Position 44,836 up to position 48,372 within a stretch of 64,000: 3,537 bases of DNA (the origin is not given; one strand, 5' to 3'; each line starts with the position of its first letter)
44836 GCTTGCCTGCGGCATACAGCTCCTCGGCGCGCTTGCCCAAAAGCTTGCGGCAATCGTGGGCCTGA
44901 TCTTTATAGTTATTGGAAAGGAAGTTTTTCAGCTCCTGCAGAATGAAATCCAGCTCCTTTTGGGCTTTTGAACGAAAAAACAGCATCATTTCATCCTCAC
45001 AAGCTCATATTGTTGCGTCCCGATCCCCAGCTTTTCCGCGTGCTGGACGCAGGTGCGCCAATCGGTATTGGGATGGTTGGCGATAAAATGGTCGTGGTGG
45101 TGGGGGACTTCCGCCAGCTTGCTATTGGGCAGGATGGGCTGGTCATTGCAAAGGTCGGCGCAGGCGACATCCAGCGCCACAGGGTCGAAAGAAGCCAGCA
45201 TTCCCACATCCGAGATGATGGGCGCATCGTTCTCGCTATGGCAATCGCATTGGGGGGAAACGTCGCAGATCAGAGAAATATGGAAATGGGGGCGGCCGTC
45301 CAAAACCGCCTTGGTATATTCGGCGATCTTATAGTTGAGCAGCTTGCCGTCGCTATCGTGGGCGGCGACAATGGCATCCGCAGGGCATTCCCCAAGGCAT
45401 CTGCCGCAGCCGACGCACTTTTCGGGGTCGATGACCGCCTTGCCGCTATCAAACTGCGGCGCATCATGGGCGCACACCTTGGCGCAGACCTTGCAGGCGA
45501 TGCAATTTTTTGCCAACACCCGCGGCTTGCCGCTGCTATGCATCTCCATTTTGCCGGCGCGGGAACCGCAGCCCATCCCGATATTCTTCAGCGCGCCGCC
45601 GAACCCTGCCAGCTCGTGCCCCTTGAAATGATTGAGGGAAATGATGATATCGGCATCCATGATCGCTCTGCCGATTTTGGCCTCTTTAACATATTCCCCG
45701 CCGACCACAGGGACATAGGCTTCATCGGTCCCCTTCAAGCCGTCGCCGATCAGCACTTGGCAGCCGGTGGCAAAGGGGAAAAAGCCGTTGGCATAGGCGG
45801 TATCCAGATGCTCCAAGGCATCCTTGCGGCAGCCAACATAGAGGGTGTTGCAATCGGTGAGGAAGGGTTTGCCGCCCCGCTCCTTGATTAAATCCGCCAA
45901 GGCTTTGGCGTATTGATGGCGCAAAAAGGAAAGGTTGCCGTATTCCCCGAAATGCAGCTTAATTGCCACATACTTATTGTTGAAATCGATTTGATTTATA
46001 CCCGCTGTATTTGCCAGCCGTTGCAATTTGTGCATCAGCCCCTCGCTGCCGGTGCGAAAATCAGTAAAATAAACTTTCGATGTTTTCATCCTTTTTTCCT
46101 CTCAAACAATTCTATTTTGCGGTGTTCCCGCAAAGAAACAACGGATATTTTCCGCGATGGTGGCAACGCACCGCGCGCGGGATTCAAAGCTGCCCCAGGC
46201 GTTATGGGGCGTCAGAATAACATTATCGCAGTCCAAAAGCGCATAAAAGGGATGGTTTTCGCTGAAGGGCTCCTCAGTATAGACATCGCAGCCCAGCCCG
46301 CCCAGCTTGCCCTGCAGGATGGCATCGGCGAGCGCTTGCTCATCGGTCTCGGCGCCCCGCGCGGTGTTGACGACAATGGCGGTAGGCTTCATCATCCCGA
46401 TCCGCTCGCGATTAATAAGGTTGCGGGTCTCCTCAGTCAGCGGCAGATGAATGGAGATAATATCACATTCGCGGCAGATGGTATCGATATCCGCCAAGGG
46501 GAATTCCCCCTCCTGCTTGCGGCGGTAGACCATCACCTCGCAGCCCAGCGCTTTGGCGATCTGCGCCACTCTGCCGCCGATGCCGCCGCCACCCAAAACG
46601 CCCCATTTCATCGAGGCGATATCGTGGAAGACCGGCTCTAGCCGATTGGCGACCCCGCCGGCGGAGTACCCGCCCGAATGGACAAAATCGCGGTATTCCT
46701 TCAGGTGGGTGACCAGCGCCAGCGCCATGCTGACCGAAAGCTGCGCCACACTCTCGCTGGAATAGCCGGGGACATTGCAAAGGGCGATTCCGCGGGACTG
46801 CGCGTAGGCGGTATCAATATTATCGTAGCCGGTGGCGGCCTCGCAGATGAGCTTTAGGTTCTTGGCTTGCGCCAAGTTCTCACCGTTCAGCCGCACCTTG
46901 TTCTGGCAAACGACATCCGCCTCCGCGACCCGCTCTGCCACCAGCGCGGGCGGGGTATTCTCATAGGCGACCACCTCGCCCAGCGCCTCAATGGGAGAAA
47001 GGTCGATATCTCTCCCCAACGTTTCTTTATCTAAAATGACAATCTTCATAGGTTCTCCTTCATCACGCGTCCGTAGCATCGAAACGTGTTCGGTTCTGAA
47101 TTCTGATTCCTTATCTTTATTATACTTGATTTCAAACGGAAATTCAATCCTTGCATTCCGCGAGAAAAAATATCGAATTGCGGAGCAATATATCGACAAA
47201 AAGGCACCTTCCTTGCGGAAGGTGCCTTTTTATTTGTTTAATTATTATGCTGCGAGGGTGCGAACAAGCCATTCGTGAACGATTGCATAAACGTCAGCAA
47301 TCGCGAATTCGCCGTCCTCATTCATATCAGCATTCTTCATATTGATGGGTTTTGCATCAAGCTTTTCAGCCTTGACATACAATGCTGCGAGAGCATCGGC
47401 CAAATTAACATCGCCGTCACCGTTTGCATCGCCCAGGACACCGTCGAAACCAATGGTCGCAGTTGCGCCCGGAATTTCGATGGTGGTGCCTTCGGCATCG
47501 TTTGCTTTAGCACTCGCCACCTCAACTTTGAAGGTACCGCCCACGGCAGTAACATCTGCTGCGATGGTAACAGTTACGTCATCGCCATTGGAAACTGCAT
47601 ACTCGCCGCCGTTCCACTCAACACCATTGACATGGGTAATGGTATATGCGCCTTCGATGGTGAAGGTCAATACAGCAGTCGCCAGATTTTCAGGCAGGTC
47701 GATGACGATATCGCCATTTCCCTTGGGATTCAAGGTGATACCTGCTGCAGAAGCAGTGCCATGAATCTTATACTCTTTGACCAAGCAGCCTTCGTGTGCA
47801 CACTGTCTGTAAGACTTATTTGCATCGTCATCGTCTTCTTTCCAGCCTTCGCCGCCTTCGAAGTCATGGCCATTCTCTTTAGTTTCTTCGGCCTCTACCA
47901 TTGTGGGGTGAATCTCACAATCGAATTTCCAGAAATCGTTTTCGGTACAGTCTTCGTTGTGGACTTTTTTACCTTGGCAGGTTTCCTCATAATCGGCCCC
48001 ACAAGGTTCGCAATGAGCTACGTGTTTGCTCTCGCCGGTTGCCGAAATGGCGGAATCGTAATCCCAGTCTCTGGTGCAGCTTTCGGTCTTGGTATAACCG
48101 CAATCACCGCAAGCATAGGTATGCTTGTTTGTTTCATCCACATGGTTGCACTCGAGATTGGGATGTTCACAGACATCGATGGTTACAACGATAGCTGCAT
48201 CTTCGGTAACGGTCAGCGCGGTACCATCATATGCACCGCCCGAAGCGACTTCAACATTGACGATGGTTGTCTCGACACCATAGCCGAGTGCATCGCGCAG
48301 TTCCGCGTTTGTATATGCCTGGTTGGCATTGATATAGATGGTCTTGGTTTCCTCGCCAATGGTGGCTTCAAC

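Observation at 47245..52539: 1764-aa dockerin-bearing protein with three GLUG/beta-helix-like modules and no enzyme domain: likely cargo of the cohesin-like platform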

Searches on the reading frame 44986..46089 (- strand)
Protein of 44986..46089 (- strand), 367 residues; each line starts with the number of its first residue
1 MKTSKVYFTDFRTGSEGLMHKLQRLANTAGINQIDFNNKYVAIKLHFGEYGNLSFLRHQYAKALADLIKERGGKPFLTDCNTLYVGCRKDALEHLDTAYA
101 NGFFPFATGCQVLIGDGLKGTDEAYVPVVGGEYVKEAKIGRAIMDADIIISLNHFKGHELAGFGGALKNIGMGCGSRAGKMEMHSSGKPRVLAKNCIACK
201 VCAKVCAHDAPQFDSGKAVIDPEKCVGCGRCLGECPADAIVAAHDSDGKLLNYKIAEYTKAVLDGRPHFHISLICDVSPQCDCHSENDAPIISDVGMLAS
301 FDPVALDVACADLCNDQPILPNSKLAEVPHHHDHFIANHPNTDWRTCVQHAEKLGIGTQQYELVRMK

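Call 9: search_protein_families(library=pfam, proteins=[window:44986-46089:-], max_evalue=0.01)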
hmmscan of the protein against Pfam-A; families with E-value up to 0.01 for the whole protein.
window:44986-46089:- (367 aa): 13 families
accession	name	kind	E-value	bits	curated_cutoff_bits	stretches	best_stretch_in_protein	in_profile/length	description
PF04015.17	DUF362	-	2e-54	185.2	24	1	41-312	1-200/200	Domain of unknown function (DUF362)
PF12837.12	Fer4_6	-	8.4e-10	38.6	25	1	218-240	2-24/24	4Fe-4S binding domain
PF13237.11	Fer4_10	-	6.3e-09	36.1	25.5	2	218-244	2-22/53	4Fe-4S dicluster domain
PF12838.12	Fer4_7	-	1.2e-08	35.7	27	1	195-239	1-52/52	4Fe-4S dicluster domain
PF14697.11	Fer4_21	-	1.5e-08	35.1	35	2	193-240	5-57/59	4Fe-4S dicluster domain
PF00037.32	Fer4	-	4.2e-08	33.1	21.1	1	219-240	2-23/24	4Fe-4S binding domain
PF12797.12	Fer4_2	-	5.3e-07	29.6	24.5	1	217-237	2-22/22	4Fe-4S binding domain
PF13484.11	Fer4_16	-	6e-06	27.4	30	1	224-257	1-36/66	4Fe-4S double cluster binding domain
PF25160.1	LdpA_Fe-S-bd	-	9.1e-06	25.8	27.6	1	200-242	7-45/49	LdpA Fe-S cluster-binding domain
PF13183.11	Fer4_8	-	9.8e-06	26.5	27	0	223-238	3-18/68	4Fe-4S dicluster domain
PF09861.14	Lar_N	-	3e-05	23.8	23.3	1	136-185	144-193/204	Lactate racemase N-terminal domain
PF13187.11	Fer4_9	-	4e-05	24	27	1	195-240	1-52/52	4Fe-4S dicluster domain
PF13534.11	Fer4_17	-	0.00026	21.9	22.2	0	223-238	44-59/61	4Fe-4S dicluster domain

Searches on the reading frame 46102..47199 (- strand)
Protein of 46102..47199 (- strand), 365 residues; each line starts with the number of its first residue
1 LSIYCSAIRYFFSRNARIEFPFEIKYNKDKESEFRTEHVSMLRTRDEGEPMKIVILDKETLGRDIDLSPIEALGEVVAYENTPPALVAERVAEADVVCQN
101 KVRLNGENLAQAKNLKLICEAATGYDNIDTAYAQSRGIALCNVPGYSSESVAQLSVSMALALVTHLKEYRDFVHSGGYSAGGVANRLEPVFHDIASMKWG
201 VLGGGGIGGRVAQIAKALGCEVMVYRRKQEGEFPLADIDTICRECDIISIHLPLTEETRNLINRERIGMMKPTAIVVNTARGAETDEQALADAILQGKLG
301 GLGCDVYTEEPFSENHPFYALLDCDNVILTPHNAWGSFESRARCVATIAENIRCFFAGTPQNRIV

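Call 9: search_protein_families(library=pfam, proteins=[window:46102-47199:-], max_evalue=0.01)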
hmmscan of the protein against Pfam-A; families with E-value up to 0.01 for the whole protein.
window:46102-47199:- (365 aa): 3 families
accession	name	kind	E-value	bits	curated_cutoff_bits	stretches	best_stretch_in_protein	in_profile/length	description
PF02826.25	2-Hacid_dh_C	-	2.4e-49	167.6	25.1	1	157-334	2-178/178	D-isomer specific 2-hydroxyacid dehydrogenase, NAD binding domain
PF00389.36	2-Hacid_dh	-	1.4e-25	89.9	24.6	1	63-363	8-132/134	D-isomer specific 2-hydroxyacid dehydrogenase, catalytic domain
PF13478.12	XdhC_C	-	0.00096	20.1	29.7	1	201-294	3-65/125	XdhC Rossmann domain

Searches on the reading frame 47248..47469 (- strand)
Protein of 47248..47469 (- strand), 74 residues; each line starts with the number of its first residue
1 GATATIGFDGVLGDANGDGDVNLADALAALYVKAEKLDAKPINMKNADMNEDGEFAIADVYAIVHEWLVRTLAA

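Call 70: search_solved_structures(query=window:47248-47469:-, max_evalue=1, show_alignments=1)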
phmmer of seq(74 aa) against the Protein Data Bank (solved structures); distinct sequences matched with E-value up to 1: 13.
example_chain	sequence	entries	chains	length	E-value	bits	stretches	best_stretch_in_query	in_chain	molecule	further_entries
2mte_A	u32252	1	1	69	8.5e-05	26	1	12-66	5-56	Cellulose 1,4-beta-cellobiosidase (reducing end) CelS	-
1daq_A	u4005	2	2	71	8.8e-05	25.9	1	11-66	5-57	ENDOGLUCANASE SS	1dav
4fl4_A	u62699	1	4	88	0.00065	23.2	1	12-72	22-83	Glycoside hydrolase family 9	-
2y3n_B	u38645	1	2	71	0.0014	22.1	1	11-65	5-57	CELLULOSOMAL FAMILY-48 PROCESSIVE GLYCOSIDE HYDROLASE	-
9qfa_A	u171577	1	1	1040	0.0096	19.5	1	13-63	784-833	Ruminococcus bromii Amy12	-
1clc_A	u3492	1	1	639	0.019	18.5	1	11-72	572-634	ENDOGLUCANASE CELD; EC: 3.2.1.4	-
4cj0_A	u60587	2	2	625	0.02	18.5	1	11-72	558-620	ENDOGLUCANASE D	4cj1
2ccl_B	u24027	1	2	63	0.033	17.8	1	11-70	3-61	ENDO-1,4-BETA-XYLANASE Y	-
2jnx_A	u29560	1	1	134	0.23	15.1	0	14-56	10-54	Calcium binding protein 2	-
2vn5_B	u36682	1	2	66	0.25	15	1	11-69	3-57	ENDOGLUCANASE A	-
2vn6_B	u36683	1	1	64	0.4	14.4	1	11-69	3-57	ENDOGLUCANASE A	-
1ohz_B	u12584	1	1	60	0.54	13.9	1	12-70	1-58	ENDO-1,4-BETA-XYLANASE Y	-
4dh2_B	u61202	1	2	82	0.86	13.3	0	10-27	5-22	Dockerin type 1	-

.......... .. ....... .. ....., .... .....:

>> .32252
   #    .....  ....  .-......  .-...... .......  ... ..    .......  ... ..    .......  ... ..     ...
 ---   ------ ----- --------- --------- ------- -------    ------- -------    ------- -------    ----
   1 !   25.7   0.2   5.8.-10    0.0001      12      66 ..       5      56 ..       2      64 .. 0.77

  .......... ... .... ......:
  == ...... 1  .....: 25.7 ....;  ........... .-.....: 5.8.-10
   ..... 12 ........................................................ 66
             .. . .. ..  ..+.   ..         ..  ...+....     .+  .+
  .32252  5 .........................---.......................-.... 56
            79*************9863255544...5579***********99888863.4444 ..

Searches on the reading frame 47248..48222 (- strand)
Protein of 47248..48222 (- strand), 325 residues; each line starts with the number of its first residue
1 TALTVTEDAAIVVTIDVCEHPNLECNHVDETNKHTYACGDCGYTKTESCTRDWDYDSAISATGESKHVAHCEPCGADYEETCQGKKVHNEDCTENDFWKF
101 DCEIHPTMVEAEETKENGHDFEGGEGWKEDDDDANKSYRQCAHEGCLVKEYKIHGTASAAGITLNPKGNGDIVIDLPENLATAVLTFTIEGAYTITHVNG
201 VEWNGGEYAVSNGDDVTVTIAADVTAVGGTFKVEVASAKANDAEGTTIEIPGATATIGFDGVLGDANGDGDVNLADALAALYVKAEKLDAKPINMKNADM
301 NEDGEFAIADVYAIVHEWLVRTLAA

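Call 50: predict_structure(alignment_id=A5)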
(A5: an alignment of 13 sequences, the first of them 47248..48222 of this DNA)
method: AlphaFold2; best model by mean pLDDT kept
length: 325 residues; sequences in the alignment: 13
mean_pLDDT: 86.1   pTM: 0.61
mean pLDDT of the five models: 86.1, 86.0, 85.8, 85.6, 85.3
residues with pLDDT >= 90: 159; 70-90: 141; 50-70: 23; < 50: 2
segments of 3 or more residues with pLDDT < 50: none
pLDDT, mean of each block of 10 residues (from residue 1): 53 62 80 83 83 69 82 78 88 91 77 88 88 89 90 90 93 91 94 94 89 88 93 93 82 92 91 93 92 92 89 95 92
secondary structure, 60 per line:
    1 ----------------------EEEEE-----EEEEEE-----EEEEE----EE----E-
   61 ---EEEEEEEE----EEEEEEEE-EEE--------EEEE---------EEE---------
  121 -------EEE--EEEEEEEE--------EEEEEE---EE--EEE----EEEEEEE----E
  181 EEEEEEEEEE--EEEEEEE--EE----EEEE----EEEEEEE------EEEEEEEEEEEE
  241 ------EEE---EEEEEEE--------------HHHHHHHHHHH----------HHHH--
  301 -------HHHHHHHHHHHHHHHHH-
elements in order: E23-27 E33-38 E44-48 E64-71 E76-83 E85-87 E96-99 E109-111 E128-130 E133-140 E149-154 E162-164 E169-175 E180-190 E193-199 E208-211 E216-222 E229-240 E247-249 E253-259 H274-284 H295-298 H308-324

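Call 52: fold_search(model_id=the predicted structure, library=pdb)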
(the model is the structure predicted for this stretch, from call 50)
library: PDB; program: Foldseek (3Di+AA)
matches with E <= 10: 1799; with E <= 0.001: 81
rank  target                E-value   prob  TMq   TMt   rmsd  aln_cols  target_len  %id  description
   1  6kgf_A                3.8e-07  1.00  0.28  0.57   4.0       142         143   10  Crystal structure of CaDoc0917(R16D)-CaCohA2 complex at pH 8.2 (released 2020-07-08)
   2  5n5p_A                1.2e-06  1.00  0.26  0.54   4.2       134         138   15  Crystal structure of Ruminococcus flavefaciens' type III complex containing the fifth cohesin from scaffoldin B and th (released 2018-02-28)
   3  4dh2_C                1.6e-06  1.00  0.26  0.48   4.4       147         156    8  Crystal structure of Coh-OlpC(Cthe_0452)-Doc435(Cthe_0435) complex: A novel type I Cohesin-Dockerin complex from Clost (released 2012-11-28)
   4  5n5p_C                1.7e-06  1.00  0.24  0.50   5.8       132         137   14  Crystal structure of Ruminococcus flavefaciens' type III complex containing the fifth cohesin from scaffoldin B and th (released 2018-02-28)
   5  2vn6_A                3.4e-06  1.00  0.26  0.51   3.9       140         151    8  The Clostridium cellulolyticum dockerin displays a dual binding mode for its cohesin partner (released 2008-05-13)
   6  6kgc_A                3.8e-06  1.00  0.29  0.59   3.5       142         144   10  Crystal structure of CaDoc0917(R49D)-CaCohA2 complex at pH 5.4 (released 2020-07-08)
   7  2xdh                  5.6e-06  1.00  0.23  0.45   5.5       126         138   10  Non-cellulosomal cohesin from the hyperthermophilic archaeon Archaeoglobus fulgidus (released 2010-05-26)
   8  6kge_A                5.9e-06  1.00  0.26  0.53   4.5       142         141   11  Crystal structure of CaDoc0917(R16D)-CaCohA2 complex at pH 5.5 (released 2020-07-08)
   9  6kgf_C                7.4e-06  1.00  0.26  0.51   4.1       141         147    8  Crystal structure of CaDoc0917(R16D)-CaCohA2 complex at pH 8.2 (released 2020-07-08)
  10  6kgd_A                9.8e-06  1.00  0.28  0.56   3.9       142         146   11  Crystal structure of CaDoc0917(R49D)-CaCohA2 complex at pH 8.0 (released 2020-07-08)
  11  2ber                  9.8e-06  1.00  0.21  0.12  25.8       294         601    8  Y370G Active Site Mutant of the Sialidase from Micromonospora viridifaciens in complex with beta-Neu5Ac (sialic acid). (released 2005-04-04)
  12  2vn5_C                1.2e-05  1.00  0.24  0.47   4.7       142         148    8  The Clostridium cellulolyticum dockerin displays a dual binding mode for its cohesin partner (released 2008-05-20)
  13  4dh2_A                1.2e-05  1.00  0.26  0.47   4.5       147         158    8  Crystal structure of Coh-OlpC(Cthe_0452)-Doc435(Cthe_0435) complex: A novel type I Cohesin-Dockerin complex from Clost (released 2012-11-28)
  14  2vn5_A                1.2e-05  1.00  0.24  0.47   5.1       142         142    8  The Clostridium cellulolyticum dockerin displays a dual binding mode for its cohesin partner (released 2008-05-20)
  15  8sgj_A                1.7e-05  1.00  0.21  0.11  25.7       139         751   18  Cryo-EM structure of human NCX1 in apo inactivated state (released 2023-10-11)
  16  2jh2_A                2.0e-05  1.00  0.26  0.56   4.5       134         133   18  X-ray crystal structure of a cohesin-like module from Clostridium perfringens (released 2007-11-06)
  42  2jh2_B                1.9e-04  1.00  0.26  0.57   4.4       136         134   18  X-ray crystal structure of a cohesin-like module from Clostridium perfringens (released 2007-11-06)
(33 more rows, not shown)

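Call 71: search_solved_structures(query=A5, max_evalue=1)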
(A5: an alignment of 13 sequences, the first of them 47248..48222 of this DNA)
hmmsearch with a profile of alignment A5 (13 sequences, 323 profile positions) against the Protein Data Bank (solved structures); distinct sequences matched with E-value up to 1: 23.
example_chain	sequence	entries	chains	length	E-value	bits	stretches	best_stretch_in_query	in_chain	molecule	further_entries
1daq_A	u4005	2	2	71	1.3e-05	27.2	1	259-315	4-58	ENDOGLUCANASE SS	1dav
2mte_A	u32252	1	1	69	1.4e-05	27.1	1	259-315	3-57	Cellulose 1,4-beta-cellobiosidase (reducing end) CelS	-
5m2o_B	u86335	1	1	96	0.0001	24.3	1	257-312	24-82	Group I Dockerin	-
2y3n_B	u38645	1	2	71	0.0054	18.6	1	257-314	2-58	CELLULOSOMAL FAMILY-48 PROCESSIVE GLYCOSIDE HYDROLASE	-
4fl4_A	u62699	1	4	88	0.013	17.4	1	260-321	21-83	Glycoside hydrolase family 9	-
6kgc_B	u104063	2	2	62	0.023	16.6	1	259-314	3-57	And cellulose-binding endoglucanase family 9 CelL ortholog dockerin domain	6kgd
6kg9_A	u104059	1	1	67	0.028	16.3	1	258-315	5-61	And cellulose-binding endoglucanase family 9 CelL ortholog dockerin domain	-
6kge_D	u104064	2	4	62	0.041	15.7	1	259-314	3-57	And cellulose-binding endoglucanase family 9 CelL ortholog dockerin domain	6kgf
9qfa_A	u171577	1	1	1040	0.041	15.7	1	262-315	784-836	Ruminococcus bromii Amy12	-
4uyp_B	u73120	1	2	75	0.055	15.3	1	260-312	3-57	Cellulosomal scaffoldin adaptor protein B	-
2o03_A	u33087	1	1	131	0.1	14.4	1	18-77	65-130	probable Zinc uptake regulation protein FurB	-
2ccl_B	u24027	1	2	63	0.15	13.9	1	260-315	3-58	ENDO-1,4-BETA-XYLANASE Y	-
5m2s_B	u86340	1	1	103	0.16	13.8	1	260-286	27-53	Doc8: Type I dockerin repeat domain from family 9 glycoside hydrolase WP_009982745[Ruminoc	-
4uyq_B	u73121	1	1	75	0.23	13.2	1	260-311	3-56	Cellulosomal scaffoldin adaptor protein B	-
3mwm_A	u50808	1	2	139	0.32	12.8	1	21-78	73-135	Putative metal uptake regulation protein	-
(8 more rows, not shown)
